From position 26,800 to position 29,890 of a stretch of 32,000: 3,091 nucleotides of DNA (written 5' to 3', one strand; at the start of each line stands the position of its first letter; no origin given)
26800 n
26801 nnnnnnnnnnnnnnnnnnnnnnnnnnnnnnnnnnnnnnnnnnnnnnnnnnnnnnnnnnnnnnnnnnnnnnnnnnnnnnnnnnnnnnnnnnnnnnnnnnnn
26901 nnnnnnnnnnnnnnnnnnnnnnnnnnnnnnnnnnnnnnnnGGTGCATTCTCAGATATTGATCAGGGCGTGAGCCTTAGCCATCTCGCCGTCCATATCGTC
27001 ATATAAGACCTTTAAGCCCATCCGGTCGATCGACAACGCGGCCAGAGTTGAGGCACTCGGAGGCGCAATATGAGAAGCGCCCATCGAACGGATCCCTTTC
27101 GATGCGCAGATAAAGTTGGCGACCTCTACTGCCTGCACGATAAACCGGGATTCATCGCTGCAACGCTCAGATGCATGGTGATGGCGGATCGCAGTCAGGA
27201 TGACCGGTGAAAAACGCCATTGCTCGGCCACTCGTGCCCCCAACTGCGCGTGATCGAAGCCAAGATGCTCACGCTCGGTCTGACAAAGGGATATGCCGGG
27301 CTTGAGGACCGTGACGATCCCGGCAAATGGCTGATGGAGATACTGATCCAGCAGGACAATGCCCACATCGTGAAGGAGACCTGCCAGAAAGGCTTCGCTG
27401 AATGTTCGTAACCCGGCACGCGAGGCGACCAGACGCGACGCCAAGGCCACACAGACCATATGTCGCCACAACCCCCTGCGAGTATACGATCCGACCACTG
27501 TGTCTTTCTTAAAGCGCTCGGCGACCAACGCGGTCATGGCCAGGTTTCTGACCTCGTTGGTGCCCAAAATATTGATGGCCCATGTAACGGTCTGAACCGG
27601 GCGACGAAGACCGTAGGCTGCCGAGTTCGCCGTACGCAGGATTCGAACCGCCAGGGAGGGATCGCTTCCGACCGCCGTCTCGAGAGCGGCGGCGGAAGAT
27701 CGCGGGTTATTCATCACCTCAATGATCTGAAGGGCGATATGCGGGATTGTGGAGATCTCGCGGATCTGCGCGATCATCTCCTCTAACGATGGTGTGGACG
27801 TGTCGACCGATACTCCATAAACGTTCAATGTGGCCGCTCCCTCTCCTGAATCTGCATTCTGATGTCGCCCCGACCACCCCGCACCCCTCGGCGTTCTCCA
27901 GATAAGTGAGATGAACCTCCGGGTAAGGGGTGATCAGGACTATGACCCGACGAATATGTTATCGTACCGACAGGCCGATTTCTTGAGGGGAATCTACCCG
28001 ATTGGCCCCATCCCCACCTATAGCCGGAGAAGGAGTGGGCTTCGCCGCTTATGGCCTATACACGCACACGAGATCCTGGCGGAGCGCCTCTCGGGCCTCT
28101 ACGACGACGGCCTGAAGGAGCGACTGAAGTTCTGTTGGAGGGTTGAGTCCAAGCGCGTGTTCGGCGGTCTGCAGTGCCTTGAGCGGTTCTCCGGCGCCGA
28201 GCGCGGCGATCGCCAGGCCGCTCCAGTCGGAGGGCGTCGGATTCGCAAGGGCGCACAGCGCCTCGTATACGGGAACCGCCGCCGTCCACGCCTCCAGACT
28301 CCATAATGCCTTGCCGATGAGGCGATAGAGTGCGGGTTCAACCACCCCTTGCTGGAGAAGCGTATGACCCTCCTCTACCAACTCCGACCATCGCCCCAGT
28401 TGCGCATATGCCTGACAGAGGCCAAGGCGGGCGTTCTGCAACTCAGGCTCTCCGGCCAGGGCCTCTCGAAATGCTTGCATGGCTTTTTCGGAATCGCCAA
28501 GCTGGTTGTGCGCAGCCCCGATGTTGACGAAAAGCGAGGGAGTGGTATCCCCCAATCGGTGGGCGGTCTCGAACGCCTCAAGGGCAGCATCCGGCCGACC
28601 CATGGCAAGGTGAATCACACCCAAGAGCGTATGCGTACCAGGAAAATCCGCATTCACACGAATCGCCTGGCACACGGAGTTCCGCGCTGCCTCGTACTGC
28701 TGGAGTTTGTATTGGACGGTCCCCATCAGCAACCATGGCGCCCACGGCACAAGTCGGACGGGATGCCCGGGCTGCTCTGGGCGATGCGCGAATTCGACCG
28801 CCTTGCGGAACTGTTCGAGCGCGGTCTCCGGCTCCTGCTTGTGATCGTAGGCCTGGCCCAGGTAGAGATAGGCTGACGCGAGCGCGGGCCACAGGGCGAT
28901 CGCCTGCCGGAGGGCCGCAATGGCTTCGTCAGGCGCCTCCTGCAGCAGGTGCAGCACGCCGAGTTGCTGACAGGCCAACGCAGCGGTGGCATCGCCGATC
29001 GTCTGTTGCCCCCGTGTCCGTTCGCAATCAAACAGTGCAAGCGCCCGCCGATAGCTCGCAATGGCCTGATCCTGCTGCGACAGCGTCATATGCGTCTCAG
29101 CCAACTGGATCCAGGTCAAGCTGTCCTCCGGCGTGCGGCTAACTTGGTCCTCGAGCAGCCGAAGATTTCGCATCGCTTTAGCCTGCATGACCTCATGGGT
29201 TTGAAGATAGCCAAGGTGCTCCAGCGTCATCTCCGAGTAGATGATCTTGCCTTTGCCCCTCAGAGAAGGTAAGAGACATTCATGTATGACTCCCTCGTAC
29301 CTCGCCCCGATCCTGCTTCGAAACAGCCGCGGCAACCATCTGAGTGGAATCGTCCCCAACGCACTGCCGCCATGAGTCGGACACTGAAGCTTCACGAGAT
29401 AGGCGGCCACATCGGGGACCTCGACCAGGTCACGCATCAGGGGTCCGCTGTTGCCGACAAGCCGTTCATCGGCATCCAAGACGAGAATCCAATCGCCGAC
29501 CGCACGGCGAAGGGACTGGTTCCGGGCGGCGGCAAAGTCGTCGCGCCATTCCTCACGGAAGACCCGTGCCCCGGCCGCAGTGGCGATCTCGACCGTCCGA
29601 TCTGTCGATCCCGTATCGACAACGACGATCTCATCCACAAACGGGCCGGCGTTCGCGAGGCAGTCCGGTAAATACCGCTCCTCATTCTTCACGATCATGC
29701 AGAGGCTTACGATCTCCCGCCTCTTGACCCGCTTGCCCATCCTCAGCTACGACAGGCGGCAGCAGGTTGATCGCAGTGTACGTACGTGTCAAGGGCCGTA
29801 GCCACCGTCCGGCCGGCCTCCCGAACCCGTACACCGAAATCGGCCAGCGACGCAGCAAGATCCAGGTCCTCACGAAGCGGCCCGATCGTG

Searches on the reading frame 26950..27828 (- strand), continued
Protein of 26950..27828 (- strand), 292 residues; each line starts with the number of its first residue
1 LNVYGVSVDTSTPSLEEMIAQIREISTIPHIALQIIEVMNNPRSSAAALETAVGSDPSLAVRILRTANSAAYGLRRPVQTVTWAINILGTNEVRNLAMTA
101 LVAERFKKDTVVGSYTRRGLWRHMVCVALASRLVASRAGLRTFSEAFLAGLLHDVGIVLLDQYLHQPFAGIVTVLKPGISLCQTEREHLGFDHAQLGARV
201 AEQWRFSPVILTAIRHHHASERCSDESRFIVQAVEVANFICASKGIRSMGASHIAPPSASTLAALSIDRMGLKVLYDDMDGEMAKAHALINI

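Call 57: search_protein_families(library=pfam, proteins=[L084:10846-13068:+, L084:13123-13758:+, L084:13773-14162:+, L084:14500-16056:+, L004:11949-12971:+, L004:13816-14823:+, L019:3204-4412:+, L019:4343-5449:+, L032:1671-3668:+], max_evalue=0.0001)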
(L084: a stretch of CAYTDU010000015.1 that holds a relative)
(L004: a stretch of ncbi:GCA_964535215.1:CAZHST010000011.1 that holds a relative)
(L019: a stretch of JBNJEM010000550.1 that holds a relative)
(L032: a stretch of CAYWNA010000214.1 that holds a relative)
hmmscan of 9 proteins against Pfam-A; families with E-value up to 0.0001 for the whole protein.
L084:10846-13068:+ (740 aa): 5 families
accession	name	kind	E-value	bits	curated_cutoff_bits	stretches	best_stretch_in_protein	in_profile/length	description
PF00072.30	Response_reg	-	5.2e-45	152.6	30.2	2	614-726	1-110/111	Response regulator receiver domain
PF02518.31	HATPase_c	-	1.4e-29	103.2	26.4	1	328-440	1-107/111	Histidine kinase-, DNA gyrase B-, and HSP90-like ATPase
PF00512.31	HisKA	-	8.5e-24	83.8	26.9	1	216-281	1-66/66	His Kinase A (phospho-acceptor) domain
PF24896.1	Receiver_CRE1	-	5.4e-08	33.6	27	0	613-728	8-133/136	AHK4/CRE1/WOL first receiver domain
PF23198.2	PDE8A_N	-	1.8e-07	31.6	29.6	1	625-709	24-111/147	PDE8A-like, N-terminal domain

L084:13123-13758:+ (211 aa): 1 family
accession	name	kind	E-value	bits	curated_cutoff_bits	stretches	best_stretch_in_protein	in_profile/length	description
PF00072.30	Response_reg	-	5.4e-26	91.4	30.2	1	24-136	1-111/111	Response regulator receiver domain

L084:13773-14162:+ (129 aa): 1 family
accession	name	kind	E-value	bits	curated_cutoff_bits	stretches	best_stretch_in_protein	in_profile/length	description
PF01627.28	Hpt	-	3.5e-11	43.6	24.6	1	39-104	1-70/84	Hpt domain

L084:14500-16056:+ (518 aa): 2 families
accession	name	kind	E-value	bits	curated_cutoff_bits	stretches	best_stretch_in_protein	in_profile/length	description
PF08668.18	HDOD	-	2.1e-40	138.8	22.9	1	26-218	1-196/196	HDOD domain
PF01966.28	HD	-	3.9e-09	37.3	22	1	119-223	2-98/116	HD domain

L004:11949-12971:+ (340 aa): 1 family
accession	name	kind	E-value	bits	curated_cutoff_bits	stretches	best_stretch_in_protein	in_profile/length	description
PF00072.30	Response_reg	-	1.4e-46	157.6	30.2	2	231-335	1-104/111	Response regulator receiver domain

L004:13816-14823:+ (335 aa): 1 family
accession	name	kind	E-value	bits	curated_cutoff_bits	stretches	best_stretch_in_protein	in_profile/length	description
PF00072.30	Response_reg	-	1.8e-11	44.6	30.2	1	211-322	1-110/111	Response regulator receiver domain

L019:3204-4412:+ (402 aa): 2 families
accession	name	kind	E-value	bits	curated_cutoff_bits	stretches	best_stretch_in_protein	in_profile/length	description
PF08668.18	HDOD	-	8.6e-28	97.6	22.9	1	140-336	1-196/196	HDOD domain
PF00072.30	Response_reg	-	3.7e-17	62.9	30.2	1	5-115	1-110/111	Response regulator receiver domain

L019:4343-5449:+ (369 aa): 2 families
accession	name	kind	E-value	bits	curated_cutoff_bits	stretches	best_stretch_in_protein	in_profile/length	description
PF13487.12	HD_5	-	5.4e-42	143.9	27.2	1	163-323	1-169/170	HD domain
PF00072.30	Response_reg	-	2.2e-20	73.3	30.2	1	27-136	1-109/111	Response regulator receiver domain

L032:1671-3668:+ (665 aa): 3 families
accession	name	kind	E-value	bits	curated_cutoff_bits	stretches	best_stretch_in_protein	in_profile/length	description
PF08668.18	HDOD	-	3.8e-51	173.8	22.9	1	18-214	1-196/196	HDOD domain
PF00990.26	GGDEF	-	1.5e-40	139.1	23.8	1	482-640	1-161/161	Diguanylate cyclase, GGDEF domain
PF00072.30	Response_reg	-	4.4e-26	91.7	30.2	1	329-439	1-109/111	Response regulator receiver domain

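Call 61: search_solved_structures(query=window:26950-27828:-, max_evalue=1e-20, show_alignments=2)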
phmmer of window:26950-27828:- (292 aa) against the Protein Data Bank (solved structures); distinct sequences matched with E-value up to 1e-20: 2.
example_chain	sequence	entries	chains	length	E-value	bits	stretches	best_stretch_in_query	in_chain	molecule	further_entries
3hc1_A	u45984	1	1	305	1.1e-29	106.8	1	1-246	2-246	uncharacterized HDOD domain protein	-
3m1t_A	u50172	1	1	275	3.7e-24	88.7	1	18-223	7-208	Putative phosphohydrolase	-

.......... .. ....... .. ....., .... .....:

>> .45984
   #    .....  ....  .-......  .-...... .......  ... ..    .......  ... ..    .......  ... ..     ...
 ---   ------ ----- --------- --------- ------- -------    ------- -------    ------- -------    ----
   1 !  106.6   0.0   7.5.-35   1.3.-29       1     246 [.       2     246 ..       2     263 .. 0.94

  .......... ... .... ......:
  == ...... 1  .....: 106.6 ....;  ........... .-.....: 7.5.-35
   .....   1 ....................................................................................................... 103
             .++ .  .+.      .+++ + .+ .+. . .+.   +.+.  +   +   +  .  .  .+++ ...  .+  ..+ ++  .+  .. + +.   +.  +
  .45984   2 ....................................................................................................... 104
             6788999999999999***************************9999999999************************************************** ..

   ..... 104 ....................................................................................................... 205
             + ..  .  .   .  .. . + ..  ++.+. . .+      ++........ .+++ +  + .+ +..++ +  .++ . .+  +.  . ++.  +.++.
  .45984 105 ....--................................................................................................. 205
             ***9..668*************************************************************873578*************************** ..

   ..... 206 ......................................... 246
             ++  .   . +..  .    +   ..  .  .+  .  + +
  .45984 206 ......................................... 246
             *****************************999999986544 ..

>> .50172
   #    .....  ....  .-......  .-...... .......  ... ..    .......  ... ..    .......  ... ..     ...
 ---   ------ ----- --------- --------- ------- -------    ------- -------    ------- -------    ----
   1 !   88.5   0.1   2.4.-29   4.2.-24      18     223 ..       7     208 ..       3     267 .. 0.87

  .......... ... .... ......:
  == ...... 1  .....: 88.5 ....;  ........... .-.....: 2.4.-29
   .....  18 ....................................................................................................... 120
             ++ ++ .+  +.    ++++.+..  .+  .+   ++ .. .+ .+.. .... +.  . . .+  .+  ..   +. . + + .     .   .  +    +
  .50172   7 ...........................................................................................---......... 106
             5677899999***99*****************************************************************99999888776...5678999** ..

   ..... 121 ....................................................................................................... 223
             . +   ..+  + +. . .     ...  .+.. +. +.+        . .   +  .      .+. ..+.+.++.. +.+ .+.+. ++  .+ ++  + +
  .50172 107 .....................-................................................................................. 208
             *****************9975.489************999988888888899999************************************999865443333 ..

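Call 68: predict_structure(alignment_id=A1)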
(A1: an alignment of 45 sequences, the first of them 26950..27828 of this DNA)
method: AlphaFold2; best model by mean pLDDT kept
length: 292 residues; sequences in the alignment: 45
mean_pLDDT: 88.8   pTM: 0.88
mean pLDDT of the five models: 88.8, 87.9, 87.5, 83.8, 83.3
residues with pLDDT >= 90: 184; 70-90: 90; 50-70: 10; < 50: 8
segments of 3 or more residues with pLDDT < 50: 1-8
pLDDT, mean of each block of 10 residues (from residue 1): 46 88 70 87 90 92 90 91 94 90 85 90 95 95 92 95 92 89 95 96 91 95 90 97 88 86 95 94 80 72
secondary structure, 60 per line:
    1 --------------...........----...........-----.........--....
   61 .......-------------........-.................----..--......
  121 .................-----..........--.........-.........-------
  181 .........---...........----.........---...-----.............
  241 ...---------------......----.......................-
elements in order: H15-25 H30-40 H46-54 H57-67 H81-88 H90-106 H117-137 H143-152 H155-163 H165-173 H181-189 H193-203 H208-216 H228-243 H259-264 H269-291

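Call 70: fold_search(model_id=the predicted structure, library=pdb)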
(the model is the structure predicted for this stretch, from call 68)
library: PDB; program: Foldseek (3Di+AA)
matches with E <= 10: 274; with E <= 0.001: 12
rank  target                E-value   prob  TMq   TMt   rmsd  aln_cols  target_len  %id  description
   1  3hc1                  1.5e-10  1.00  0.74  0.73   5.0       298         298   26  Crystal structure of HDOD domain protein with unknown function (NP_953345.1) from GEOBACTER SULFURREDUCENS at 1.90 A res (released 2009-06-02)
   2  3m1t                  1.1e-09  1.00  0.72  0.78   4.0       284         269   24  Crystal structure of Putative phosphohydrolase (YP_929327.1) from Shewanella amazonensis SB2B at 1.62 A resolution (released 2010-03-31)
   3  9qzk_A                2.8e-09  1.00  0.77  0.51   4.4       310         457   19  SadB of Pseudomonas aeruginosa (released 2025-05-28)
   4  3mem                  1.7e-08  1.00  0.79  0.53   3.4       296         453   23  Crystal structure of a Putative signal transduction protein (Maqu_0641) from MARINOBACTER AQUAEOLEI VT8 at 2.25 A resolu (released 2010-05-19)
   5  3p3q_B                2.3e-08  1.00  0.46  0.52  12.8       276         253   23  Crystal Structure of MmoQ Response regulator from Methylococcus capsulatus str. Bath at the resolution 2.4A, Northeast (released 2010-11-10)
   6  3p3q_A                3.1e-07  1.00  0.45  0.53  11.6       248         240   24  Crystal Structure of MmoQ Response regulator from Methylococcus capsulatus str. Bath at the resolution 2.4A, Northeast (released 2010-11-10)
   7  3ljx                  1.1e-06  1.00  0.46  0.52  11.2       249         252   24  Crystal Structure of MmoQ Response regulator (fragment 20-298) from Methylococcus capsulatus str. Bath, Northeast Struct (released 2010-02-16)
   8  3i7a                  1.5e-06  1.00  0.54  0.56   8.4       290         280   17  Crystal structure of Putative metal-dependent phosphohydrolase (YP_926882.1) from Shewanella amazonensis SB2B at 2.06 A  (released 2009-07-21)
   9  1vqr_A                2.1e-04  1.00  0.41  0.42  12.8       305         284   15  Crystal structure of a virulence factor (cj0248) from campylobacter jejuni subsp. jejuni at 2.25 A resolution (released 2004-12-28)
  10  1vqr_C                2.5e-04  1.00  0.39  0.41  12.6       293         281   17  Crystal structure of a virulence factor (cj0248) from campylobacter jejuni subsp. jejuni at 2.25 A resolution (released 2004-12-28)
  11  1vqr_D                6.0e-04  1.00  0.43  0.46  12.7       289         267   18  Crystal structure of a virulence factor (cj0248) from campylobacter jejuni subsp. jejuni at 2.25 A resolution (released 2004-12-28)
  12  1vqr_B                8.5e-04  1.00  0.39  0.42  13.4       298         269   17  Crystal structure of a virulence factor (cj0248) from campylobacter jejuni subsp. jejuni at 2.25 A resolution (released 2004-12-28)
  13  4s1b_D                1.3e-02  1.00  0.34  0.44   8.9       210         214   14  Crystal Structure of L. monocytogenes phosphodiesterase PgpH HD domain in complex with Cyclic-di-AMP (released 2015-02-11)
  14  4s1c_D                1.7e-02  1.00  0.35  0.47   8.8       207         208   12  Crystal Structure of L. monocytogenes phosphodiesterase PgpH HD domain (released 2015-02-11)
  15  4s1c_A                2.1e-02  1.00  0.35  0.47   8.8       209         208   13  Crystal Structure of L. monocytogenes phosphodiesterase PgpH HD domain (released 2015-02-11)
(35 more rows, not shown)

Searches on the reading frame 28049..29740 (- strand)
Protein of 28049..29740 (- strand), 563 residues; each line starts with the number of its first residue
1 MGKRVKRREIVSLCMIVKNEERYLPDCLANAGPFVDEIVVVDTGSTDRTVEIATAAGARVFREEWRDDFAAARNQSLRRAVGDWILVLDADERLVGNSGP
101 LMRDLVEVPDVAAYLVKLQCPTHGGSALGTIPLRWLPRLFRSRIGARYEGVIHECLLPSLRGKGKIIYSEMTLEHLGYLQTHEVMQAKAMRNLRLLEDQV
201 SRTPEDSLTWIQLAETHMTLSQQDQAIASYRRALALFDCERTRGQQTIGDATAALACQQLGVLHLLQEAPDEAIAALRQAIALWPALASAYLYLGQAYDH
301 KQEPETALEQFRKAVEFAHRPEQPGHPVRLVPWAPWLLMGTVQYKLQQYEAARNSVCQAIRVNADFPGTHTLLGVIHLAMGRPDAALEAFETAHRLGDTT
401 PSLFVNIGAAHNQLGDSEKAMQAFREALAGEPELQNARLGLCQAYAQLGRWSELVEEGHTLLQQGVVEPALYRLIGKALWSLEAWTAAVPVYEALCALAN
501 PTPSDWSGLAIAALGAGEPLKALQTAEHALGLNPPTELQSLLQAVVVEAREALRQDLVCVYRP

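Call 3: search_protein_families(library=pfam, proteins=[window:28049-29740:-], max_evalue=0.001)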
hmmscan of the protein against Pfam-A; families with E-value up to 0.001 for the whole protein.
window:28049-29740:- (563 aa): 19 families
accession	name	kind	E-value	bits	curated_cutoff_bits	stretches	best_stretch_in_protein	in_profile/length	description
PF00515.34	TPR_1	-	3.9e-31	106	27.8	1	288-317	1-30/34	Tetratricopeptide repeat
PF07719.23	TPR_2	-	1.6e-27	93.7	27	0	370-396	4-30/34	Tetratricopeptide repeat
PF13181.12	TPR_8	-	6.1e-26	88.8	25.7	0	403-428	3-28/34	Tetratricopeptide repeat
PF00535.33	Glycos_transf_2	-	3.6e-20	73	23.3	1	12-93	1-90/168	Glycosyl transferase family 2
PF13414.12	TPR_11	-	5.4e-20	71.3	26.8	1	271-298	11-38/42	TPR repeat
PF13428.12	TPR_14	-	9.6e-19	66.4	23.5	0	407-443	7-43/44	Tetratricopeptide repeat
PF13432.12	TPR_16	-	1.2e-18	67.7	32.7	2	267-316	10-59/65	Tetratricopeptide repeat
PF14559.12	TPR_19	-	1.6e-16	60.8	25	1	414-453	4-43/68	Tetratricopeptide repeat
PF13424.12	TPR_12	-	5.9e-16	58.9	30.1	2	371-429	7-73/77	Tetratricopeptide repeat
PF23914.1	TPR_CcmH_CycH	-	6.8e-15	55.7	42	0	183-236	25-79/158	Cytochrome c-type biogenesis protein H TPR domain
PF13176.12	TPR_7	-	1.2e-13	50.4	27.9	0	370-399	2-33/36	Tetratricopeptide repeat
PF13174.12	TPR_6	-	4.3e-09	36.9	26.3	0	290-315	2-27/33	Tetratricopeptide repeat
PF13374.12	TPR_10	-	4.7e-09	36.4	27.5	0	287-320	1-34/42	Tetratricopeptide repeat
PF13704.12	Glyco_tranf_2_4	-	3.1e-08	34.4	27.5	1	18-95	1-85/98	Glycosyl transferase family 2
PF13431.12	TPR_17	-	2e-07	31.2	24.4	0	277-309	2-34/34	Tetratricopeptide repeat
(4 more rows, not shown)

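Call 39: search_protein_families(library=ncbifam, proteins=[window:28049-29740:-], max_evalue=0.00001)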
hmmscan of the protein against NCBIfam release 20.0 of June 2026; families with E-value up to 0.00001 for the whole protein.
window:28049-29740:- (563 aa): 17 families
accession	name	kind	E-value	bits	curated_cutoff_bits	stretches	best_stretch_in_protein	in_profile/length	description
NF040959.1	MamA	equivalog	9.4e-20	70.9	200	2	188-317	52-168/204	magnetosome protein MamA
TIGR02917.1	PEP_TPR_lipo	equivalog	6.1e-19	67.4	312.2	1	337-534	299-496/899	XrtA/PEP-CTERM system TPR-repeat protein PrsT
TIGR02521.1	type_IV_pilW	equivalog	5.5e-18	65.4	154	2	345-429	43-127/234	type IV pilus biogenesis/stability protein PilW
TIGR04195.1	S_glycosyl_SunS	equivalog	1.5e-17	63.5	350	1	13-238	61-285/421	SunS family peptide S-glycosyltransferase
TIGR02552.1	LcrH_SycD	equivalog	1.8e-13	50.4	104.8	0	373-429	58-114/136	SycD/LcrH family type III secretion system chaperone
TIGR00990.1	3a0801s09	subfamily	1.5e-12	47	757.25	1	199-402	283-468/615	mitochondrial import receptor subunit TOM70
NF033920.0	C39_PA2778_fam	equivalog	6.6e-12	45.4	150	0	268-362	170-253/255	PA2778 family cysteine peptidase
NF052415.1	T3SS_chap_SctY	equivalog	4.3e-11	43.3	70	0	338-429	11-105/106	type III secretion apparatus assembly chaperone SctY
TIGR04283.1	glyco_like_mftF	equivalog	1.3e-09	38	182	1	17-112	7-103/221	TIGR04283 family arsenosugar biosynthesis glycosyltransferase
NF033762.1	social_mot_Tgl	equivalog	1.4e-08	34.4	225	0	347-451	80-186/252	social motility TPR repeat lipoprotein Tgl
NF010496.0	PRK13915.1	equivalog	1.5e-08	34.1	262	1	6-64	28-92/307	glucosyl-3-phosphoglycerate synthase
NF008391.2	PRK11189.1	equivalog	3.9e-08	33.1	250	0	350-426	82-158/297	lipoprotein NlpI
NF033758.1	gliding_GltE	equivalog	1.4e-07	30.9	225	0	339-437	228-326/411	adventurous gliding motility TPR repeat lipoprotein GltE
NF008520.0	PRK11447.1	equivalog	1.7e-07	29.5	858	0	260-395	275-413/1157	cellulose synthase complex outer membrane protein BcsC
NF047558.1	TPR_END_plus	domain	8.4e-07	28.8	32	0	260-286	5-31/56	TPR end-of-group domain-containing protein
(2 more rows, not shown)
